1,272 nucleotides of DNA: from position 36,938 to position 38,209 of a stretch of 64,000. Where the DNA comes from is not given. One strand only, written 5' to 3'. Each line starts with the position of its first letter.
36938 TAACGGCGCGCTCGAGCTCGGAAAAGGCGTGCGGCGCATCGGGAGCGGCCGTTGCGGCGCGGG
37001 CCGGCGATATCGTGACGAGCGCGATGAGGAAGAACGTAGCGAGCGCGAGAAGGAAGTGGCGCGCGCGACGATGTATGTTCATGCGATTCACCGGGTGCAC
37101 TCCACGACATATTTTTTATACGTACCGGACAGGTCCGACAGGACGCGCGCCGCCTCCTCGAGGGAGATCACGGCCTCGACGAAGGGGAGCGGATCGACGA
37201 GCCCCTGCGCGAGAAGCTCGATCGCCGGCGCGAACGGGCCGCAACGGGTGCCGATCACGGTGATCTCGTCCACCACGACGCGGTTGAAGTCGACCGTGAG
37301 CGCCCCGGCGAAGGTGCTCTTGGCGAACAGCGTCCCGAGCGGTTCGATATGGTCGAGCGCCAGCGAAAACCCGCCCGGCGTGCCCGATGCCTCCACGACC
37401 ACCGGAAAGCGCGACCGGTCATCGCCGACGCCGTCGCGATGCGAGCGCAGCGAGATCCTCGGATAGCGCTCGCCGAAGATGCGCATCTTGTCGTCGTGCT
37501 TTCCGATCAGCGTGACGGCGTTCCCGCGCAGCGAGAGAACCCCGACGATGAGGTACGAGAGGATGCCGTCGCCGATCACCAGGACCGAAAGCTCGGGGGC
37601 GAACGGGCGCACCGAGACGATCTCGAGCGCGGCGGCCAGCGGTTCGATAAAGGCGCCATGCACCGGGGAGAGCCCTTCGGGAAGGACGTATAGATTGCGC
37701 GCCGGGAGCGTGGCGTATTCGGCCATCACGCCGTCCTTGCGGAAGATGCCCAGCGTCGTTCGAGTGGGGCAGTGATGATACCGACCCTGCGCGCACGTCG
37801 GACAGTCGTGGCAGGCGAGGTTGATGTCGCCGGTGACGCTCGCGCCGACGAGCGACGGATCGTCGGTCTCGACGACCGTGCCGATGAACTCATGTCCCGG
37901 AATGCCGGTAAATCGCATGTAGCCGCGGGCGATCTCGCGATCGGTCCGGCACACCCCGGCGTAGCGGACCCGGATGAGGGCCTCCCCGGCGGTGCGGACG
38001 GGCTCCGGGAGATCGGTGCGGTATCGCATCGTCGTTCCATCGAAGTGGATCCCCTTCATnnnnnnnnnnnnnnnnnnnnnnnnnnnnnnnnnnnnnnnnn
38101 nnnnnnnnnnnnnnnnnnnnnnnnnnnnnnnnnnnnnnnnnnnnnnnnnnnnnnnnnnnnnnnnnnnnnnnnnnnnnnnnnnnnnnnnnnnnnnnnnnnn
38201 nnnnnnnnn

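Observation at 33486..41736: Three-gene operon: active transglutaminase-like giant protein - Zn-ADH - catalytically dead paralogue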

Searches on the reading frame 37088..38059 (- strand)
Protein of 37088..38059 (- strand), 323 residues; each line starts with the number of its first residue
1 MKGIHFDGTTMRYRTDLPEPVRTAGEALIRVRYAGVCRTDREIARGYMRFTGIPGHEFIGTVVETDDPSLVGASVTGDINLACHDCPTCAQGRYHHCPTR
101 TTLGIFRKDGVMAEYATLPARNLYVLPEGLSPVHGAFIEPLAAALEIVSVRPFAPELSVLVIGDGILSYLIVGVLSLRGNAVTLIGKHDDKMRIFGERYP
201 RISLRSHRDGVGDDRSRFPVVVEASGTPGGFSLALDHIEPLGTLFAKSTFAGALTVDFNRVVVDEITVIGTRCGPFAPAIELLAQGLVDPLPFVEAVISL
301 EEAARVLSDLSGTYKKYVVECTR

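Call 6: search_protein_families(library=pfam, proteins=[window:37088-38059:-], max_evalue=1)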
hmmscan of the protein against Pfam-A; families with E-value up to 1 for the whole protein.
window:37088-38059:- (323 aa): 2 families
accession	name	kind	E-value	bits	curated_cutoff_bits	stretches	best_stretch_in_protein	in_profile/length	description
PF08240.17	ADH_N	-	1e-21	77.5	23.5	1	24-128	2-104/104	Alcohol dehydrogenase GroES-like domain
PF00107.32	ADH_zinc_N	-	0.00046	20.6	31.8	1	218-282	59-126/129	Zinc-binding dehydrogenase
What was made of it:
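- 37088..38059 (-): 323-aa medium-chain Zn-dependent dehydrogenase (MDR) with no signal peptide; a lineage-specific insertion between the two paralogues. ADH_N 77.5 bits; ADH_zinc_N only 20.6 bits, below the cutoff of 31.8 (call 6).
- On Medium-chain Zn-dependent alcohol dehydrogenase (MDR): middle gene: ADH_N 77.5 bits (call 6). ADH_zinc_N scores 20.6 bits, below the cutoff of 31.8 (call 6).
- Closest known: Medium-chain Zn-dependent dehydrogenase/reductase. Same: ADH_N scores 77.5 bits (call 6).
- Checked: The ADH hits ADH_N at 77.5 bits (call 6).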

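Call 7: search_protein_families(library=ncbifam, proteins=[window:37088-38059:-], max_evalue=1)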
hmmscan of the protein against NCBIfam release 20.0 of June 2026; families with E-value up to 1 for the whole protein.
window:37088-38059:- (323 aa): 20 families
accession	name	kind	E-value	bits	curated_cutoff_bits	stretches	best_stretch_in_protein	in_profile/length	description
NF003808.0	PRK05396.1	equivalog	1.9e-26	92.8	380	1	15-270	16-285/341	L-threonine 3-dehydrogenase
TIGR00692.1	tdh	equivalog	6.4e-26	91.2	458.35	1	15-270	14-284/340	L-threonine 3-dehydrogenase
NF007489.0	PRK10083.1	equivalog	2.7e-25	89.1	376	1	17-179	17-184/339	Zn-dependent oxidoreductase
NF041097.1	keto_inos_dh_IolM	equivalog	2.7e-22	79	450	1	15-317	43-385/389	scyllo-inosose 3-dehydrogenase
NF007642.0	PRK10309.1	equivalog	9.6e-18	64.5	550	1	17-271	19-286/347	galactitol-1-phosphate 5-dehydrogenase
NF007375.0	PRK09880.1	equivalog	6e-15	54.8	469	1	52-307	61-327/344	L-idonate 5-dehydrogenase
NF006940.0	PRK09422.1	equivalog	2.4e-14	53.1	344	1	23-310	23-322/338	alcohol dehydrogenase AdhP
NF010344.0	PRK13771.1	subfamily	3.6e-14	52.5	349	1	13-143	13-148/334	putative alcohol dehydrogenase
TIGR02822.1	adh_fam_2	subfamily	7e-14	51.6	283.5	1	9-134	14-143/329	zinc-binding alcohol dehydrogenase family protein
NF041172.1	AcrlCoa_red_Thmprot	equivalog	2.2e-11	43.3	500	1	2-195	2-203/334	acryloyl-CoA reductase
TIGR03366.1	HpnZ_proposed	hypoth_equivalog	4.7e-10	39.2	328.1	1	22-270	3-277/315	putative phosphonate catabolism associated alcohol dehydrogenase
NF047908.1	AldhRedAhr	equivalog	1e-09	37.7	470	1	25-272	29-284/335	NADPH-dependent aldehyde reductase Ahr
TIGR03201.1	dearomat_had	equivalog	1.1e-06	27.9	338.65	1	14-128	13-132/349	6-hydroxycyclohex-1-ene-1-carbonyl-CoA dehydrogenase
TIGR03989.1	Rxyl_3153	subfamily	3.5e-05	23.2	440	1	23-99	25-107/370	NDMA-dependent alcohol dehydrogenase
TIGR03451.1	mycoS_dep_FDH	equivalog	0.00053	18.9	512.9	1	18-97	22-104/358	S-(hydroxymethyl)mycothiol dehydrogenase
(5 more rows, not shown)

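Call 27: list_cluster_members(proteins=[P0001, window:37088-38059:-, window:33486-37082:-])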
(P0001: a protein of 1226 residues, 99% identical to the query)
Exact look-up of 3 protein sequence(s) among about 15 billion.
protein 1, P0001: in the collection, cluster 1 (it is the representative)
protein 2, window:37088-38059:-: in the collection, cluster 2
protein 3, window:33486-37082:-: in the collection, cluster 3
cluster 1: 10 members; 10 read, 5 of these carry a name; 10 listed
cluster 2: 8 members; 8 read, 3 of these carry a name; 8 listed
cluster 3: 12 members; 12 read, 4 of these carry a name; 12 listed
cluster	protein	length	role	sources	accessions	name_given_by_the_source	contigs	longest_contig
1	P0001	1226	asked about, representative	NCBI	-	-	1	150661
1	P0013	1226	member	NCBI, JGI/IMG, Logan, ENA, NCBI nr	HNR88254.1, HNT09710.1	MAG TPA: DUF3857 domain-containing protein [Spirochaetota bacterium] | DUF3857 domain-containing protein [Spirochaetota bacterium]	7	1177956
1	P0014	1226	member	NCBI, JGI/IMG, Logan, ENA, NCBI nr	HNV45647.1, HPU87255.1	MAG TPA: DUF3857 domain-containing protein [Spirochaetota bacterium] | DUF3857 domain-containing protein [Spirochaetota bacterium]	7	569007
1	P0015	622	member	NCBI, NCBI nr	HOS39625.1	MAG TPA: hypothetical protein PLG31_07820, partial [Spirochaetota bacterium] | hypothetical protein [Spirochaetota bacterium]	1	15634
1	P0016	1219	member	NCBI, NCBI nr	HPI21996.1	MAG TPA: DUF3857 domain-containing protein, partial [Spirochaetota bacterium] | DUF3857 domain-containing protein [Spirochaetota bacterium]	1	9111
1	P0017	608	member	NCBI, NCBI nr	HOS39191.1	MAG TPA: DUF3857 and transglutaminase domain-containing protein, partial [Spirochaetota ... | DUF3857 and transglutaminase domain-containing protein [Spirochaetota bacterium]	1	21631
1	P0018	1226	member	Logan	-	-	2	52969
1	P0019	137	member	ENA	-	-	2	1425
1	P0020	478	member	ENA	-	-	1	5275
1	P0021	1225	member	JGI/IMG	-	-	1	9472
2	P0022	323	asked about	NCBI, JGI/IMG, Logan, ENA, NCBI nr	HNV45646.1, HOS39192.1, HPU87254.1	MAG TPA: alcohol dehydrogenase catalytic domain-containing protein [Spirochaetota ... | alcohol dehydrogenase catalytic domain-containing protein [Spirochaetota bacterium]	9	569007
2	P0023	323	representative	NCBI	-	-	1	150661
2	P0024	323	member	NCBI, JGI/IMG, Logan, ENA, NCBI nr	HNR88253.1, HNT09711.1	MAG TPA: alcohol dehydrogenase catalytic domain-containing protein [Spirochaetota ... | alcohol dehydrogenase catalytic domain-containing protein [Spirochaetota bacterium]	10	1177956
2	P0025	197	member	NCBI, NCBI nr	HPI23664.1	MAG TPA: hypothetical protein PLE73_10730, partial [Spirochaetota bacterium] | hypothetical protein [Spirochaetota bacterium]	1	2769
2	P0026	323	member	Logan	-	-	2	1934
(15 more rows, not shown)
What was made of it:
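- Checked: Two alternative GTG starts, at 37091 (a GTGA 4-nt overlap) and at 37100, are also used by other annotators (call 27). The exact dn protein is on 7 contigs from several sources, and the triad has consecutive accessions in at least 4 Spirochaetota MAG assemblies (call 27).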

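Call 28: find_homologous_proteins(query=window:37088-38059:-, max_evalue=1e-10)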
Query window:37088-38059:- (323 aa): 2307 proteins with E <= 1e-10 among 8000 candidates; the best 120 are listed.
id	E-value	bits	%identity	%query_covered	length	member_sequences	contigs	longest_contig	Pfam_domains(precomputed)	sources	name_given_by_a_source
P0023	9.1e-210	713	98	100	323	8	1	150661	PF08240.18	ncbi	-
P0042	6.9e-147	507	70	100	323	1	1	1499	PF08240.18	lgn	-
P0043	2.0e-144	499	100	68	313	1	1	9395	PF08240.18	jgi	-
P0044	1.9e-87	312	51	94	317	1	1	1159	PF00107.33,PF16912.12,PF13602.13,PF08240.18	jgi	jgi:threonine dehydrogenase-like Zn-dependent dehydrogenase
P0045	2.8e-86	308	50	94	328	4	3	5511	PF00107.33,PF16912.12,PF13602.13,PF08240.18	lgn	-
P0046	6.4e-86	307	49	98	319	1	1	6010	PF00107.33,PF16912.12,PF08240.18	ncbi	-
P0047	3.5e-85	304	50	93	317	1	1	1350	PF00107.33,PF16912.12,PF08240.18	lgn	-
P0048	3.4e-84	301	50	94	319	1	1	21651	PF00107.33,PF16912.12,PF08240.18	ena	-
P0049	4.0e-83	297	49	95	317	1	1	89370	PF00107.33,PF16912.12,PF08240.18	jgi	jgi:alcohol dehydrogenase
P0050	4.7e-83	297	50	87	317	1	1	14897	PF00107.33,PF16912.12,PF08240.18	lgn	-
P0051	6.4e-83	297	49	98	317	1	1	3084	PF00107.33,PF16912.12,PF08240.18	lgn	-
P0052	8.4e-83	296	49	94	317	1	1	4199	PF00107.33,PF16912.12,PF08240.18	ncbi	-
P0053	8.6e-82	293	48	93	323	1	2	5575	PF00107.33,PF16912.12,PF08240.18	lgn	-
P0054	2.2e-81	292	50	90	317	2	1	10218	PF00107.33,PF16912.12,PF08240.18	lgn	-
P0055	3.9e-81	291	48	91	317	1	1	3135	PF00107.33,PF16912.12,PF08240.18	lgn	-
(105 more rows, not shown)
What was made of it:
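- Closest known: Medium-chain Zn-dependent dehydrogenase/reductase. Same: 45-51% identical to hundreds of such proteins (call 28).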

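Call 29: find_encoding_contigs(protein=P0042, flank=5000, max_places=3)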
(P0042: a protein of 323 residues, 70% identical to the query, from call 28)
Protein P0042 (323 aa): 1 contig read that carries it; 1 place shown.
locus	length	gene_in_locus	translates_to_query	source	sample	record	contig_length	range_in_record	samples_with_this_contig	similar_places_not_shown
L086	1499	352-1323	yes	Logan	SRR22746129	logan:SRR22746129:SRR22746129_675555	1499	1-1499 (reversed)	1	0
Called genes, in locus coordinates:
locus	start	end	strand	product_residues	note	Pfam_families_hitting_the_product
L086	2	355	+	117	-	?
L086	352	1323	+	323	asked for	PF08240:ADH_N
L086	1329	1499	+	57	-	?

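Call 30: find_encoding_contigs(protein=P0049, flank=6000, max_places=2)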
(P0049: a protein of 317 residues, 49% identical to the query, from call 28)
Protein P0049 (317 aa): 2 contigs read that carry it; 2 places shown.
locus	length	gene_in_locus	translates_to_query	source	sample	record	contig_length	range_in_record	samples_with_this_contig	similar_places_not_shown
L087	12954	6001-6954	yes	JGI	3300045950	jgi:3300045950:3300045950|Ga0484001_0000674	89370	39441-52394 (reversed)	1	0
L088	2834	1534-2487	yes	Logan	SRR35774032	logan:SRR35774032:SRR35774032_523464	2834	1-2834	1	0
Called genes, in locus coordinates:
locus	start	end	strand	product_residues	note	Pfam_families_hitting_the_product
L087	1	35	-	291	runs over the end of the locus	-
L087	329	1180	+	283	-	-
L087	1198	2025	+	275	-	PF01963:TraB_PrgY_gumN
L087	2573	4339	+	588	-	PF03600:CitMHS, PF02080:TrkA_C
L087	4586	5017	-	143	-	PF09835:DUF2062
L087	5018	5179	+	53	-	-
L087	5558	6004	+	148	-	PF01894:YjbQ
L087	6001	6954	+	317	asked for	PF08240:ADH_N, PF16912:Glu_dehyd_C (weak), PF00107:ADH_zinc_N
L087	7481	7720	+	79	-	PF09527:ATPase_gene1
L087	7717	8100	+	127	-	PF03899:ATP-synt_I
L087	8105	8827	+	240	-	PF00119:ATP-synt_A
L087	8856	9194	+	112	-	PF00137:ATP-synt_C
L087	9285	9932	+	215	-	-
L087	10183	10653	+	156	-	PF01250:Ribosomal_S6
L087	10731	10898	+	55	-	PF01084:Ribosomal_S18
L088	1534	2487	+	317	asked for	PF08240:ADH_N, PF16912:Glu_dehyd_C (weak), PF00107:ADH_zinc_N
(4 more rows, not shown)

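Call 71: find_encoding_contigs(protein=P0048, flank=5000, max_places=2)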
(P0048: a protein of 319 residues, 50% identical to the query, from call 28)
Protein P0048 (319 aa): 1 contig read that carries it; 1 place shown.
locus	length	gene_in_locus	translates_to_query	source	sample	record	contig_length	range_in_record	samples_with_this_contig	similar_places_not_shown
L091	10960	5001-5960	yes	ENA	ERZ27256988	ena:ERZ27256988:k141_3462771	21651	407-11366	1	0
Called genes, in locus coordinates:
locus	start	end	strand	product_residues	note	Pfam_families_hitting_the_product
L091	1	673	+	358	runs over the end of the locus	?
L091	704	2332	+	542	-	PF00171:Aldedh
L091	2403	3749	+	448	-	PF04996:AstB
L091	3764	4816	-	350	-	-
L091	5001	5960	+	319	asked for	PF08240:ADH_N, PF16912:Glu_dehyd_C, PF00107:ADH_zinc_N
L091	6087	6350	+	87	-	-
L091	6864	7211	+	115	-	-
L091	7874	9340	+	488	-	PF13440:Polysacc_synt_3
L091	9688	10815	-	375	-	PF07885:Ion_trans_2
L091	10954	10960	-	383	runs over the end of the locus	PF13579:Glyco_trans_4_4 (weak), PF13439:Glyco_transf_4 (weak), PF20706:GT4-conflict (weak), PF00534:Glycos_transf_1, PF13692:Glyco_trans_1_4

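Call 72: find_encoding_contigs(protein=P0046, flank=5000, max_places=2)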
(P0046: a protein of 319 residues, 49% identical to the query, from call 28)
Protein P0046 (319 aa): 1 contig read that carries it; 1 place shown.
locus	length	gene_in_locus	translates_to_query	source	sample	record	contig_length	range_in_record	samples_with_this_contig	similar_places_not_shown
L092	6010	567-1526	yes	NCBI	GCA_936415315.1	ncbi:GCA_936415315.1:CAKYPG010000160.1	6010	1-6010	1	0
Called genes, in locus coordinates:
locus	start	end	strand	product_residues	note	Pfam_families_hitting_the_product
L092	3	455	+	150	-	?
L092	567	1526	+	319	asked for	PF08240:ADH_N, PF16912:Glu_dehyd_C, PF00107:ADH_zinc_N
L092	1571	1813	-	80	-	PF09723:Zn_ribbon_8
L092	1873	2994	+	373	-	PF00768:Peptidase_S11, PF13354:Beta-lactamase2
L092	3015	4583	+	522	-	PF01479:S4, PF00849:PseudoU_synth_2, PF02224:Cytidylate_kin, PF13189:Cytidylate_kin2 (weak)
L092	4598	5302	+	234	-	PF01553:Acyltransferase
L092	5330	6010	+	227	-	?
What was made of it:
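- The ~50% homologues sit in unrelated contexts (calls 30, 71, 72).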

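Call 83: search_protein_families(library=padloc, proteins=[window:37088-38059:-], max_evalue=0.01)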
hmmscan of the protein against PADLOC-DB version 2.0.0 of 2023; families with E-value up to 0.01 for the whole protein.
window:37088-38059:- (323 aa): 0 families
